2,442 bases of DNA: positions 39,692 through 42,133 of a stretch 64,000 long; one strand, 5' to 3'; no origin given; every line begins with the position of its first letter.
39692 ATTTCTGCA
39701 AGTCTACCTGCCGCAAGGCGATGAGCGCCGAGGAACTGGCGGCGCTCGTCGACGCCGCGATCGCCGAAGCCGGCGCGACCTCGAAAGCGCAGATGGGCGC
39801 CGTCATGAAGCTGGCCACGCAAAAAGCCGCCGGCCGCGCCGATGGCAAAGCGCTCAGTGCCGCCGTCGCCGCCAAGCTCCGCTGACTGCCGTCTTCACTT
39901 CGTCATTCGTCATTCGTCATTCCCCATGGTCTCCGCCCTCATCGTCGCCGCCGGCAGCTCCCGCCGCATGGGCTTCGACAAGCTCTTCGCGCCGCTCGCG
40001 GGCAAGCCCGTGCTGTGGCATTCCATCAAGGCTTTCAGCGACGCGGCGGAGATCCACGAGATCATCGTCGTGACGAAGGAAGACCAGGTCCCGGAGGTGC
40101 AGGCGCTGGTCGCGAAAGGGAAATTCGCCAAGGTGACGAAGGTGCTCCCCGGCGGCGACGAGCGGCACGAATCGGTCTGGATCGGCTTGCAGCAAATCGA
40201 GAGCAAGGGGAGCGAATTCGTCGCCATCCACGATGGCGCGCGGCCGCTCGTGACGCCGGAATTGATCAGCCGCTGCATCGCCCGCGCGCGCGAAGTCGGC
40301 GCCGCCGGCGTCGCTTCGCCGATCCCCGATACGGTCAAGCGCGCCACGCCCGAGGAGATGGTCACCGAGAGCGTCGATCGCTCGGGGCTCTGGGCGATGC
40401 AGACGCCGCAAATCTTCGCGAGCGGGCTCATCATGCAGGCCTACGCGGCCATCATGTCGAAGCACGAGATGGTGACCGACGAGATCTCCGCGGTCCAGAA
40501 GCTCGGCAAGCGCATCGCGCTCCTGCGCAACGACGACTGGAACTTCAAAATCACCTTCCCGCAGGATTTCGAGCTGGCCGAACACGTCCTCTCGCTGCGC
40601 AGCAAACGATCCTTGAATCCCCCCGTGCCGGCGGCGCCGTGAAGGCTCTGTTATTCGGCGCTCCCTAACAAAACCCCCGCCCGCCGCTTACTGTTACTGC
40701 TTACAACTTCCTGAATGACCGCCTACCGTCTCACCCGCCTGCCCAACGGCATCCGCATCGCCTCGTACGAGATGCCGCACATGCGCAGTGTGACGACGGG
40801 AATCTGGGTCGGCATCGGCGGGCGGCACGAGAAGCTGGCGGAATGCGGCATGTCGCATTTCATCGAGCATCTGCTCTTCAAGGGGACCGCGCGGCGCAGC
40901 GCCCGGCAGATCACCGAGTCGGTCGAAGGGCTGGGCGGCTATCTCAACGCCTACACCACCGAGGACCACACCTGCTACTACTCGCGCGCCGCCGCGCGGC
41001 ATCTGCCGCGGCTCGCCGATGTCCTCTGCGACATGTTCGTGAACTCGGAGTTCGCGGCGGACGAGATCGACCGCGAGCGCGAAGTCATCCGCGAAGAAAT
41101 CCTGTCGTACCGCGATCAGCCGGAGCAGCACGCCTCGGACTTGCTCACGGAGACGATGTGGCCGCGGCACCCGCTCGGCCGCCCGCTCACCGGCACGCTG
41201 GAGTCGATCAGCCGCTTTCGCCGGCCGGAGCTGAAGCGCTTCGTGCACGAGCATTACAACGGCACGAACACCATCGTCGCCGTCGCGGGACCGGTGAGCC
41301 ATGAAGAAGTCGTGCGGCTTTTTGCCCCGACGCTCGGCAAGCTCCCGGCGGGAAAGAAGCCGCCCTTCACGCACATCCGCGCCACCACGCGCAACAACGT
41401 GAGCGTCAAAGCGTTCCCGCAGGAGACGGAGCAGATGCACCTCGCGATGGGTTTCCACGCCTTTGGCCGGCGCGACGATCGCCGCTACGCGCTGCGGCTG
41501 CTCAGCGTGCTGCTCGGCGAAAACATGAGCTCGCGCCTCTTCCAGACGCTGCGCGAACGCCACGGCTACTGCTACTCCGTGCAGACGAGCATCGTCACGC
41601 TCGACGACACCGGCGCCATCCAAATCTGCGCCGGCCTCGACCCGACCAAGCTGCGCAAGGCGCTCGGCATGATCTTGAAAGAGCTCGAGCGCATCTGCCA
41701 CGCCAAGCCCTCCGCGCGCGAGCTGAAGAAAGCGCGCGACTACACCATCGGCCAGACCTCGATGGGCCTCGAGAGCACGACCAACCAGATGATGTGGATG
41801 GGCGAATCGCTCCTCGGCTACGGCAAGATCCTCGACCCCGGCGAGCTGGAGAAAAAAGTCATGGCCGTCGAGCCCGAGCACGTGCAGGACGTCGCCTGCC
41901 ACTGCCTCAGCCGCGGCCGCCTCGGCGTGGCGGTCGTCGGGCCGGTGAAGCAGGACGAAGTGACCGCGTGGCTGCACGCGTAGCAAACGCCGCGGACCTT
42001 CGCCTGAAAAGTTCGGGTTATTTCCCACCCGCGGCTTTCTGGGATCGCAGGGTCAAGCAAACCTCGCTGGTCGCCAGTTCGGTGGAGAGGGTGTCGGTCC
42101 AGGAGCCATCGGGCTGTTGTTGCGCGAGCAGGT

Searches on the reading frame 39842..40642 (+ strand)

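Call 88: search_protein_families(library=pfam, proteins=[window:39842-40642:+], max_evalue=0.001)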
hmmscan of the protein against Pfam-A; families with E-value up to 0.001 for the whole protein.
window:39842-40642:+ (266 aa): 3 families
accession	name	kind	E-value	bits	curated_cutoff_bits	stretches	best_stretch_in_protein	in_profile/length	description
PF01128.25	IspD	-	1.1e-55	189.3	27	1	30-250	1-219/221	2-C-methyl-D-erythritol 4-phosphate cytidylyltransferase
PF12804.13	NTP_transf_3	-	3.3e-16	60.3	27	1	32-159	1-121/160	MobA-like NTP transferase domain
PF02348.25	CTP_transf_3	-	9.7e-06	26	22.6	1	34-163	4-121/217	Cytidylyltransferase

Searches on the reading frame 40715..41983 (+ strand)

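Call 88: search_protein_families(library=pfam, proteins=[window:40715-41983:+], max_evalue=0.001)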
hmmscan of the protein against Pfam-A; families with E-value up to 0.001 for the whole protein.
window:40715-41983:+ (422 aa): 2 families
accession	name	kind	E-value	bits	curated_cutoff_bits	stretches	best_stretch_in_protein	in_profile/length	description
PF05193.26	Peptidase_M16_C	-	2.4e-38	132.3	23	1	169-342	3-179/181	Peptidase M16 inactive domain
PF00675.25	Peptidase_M16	-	1.2e-36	126.3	22.3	1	14-161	1-148/149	Insulinase (Peptidase family M16)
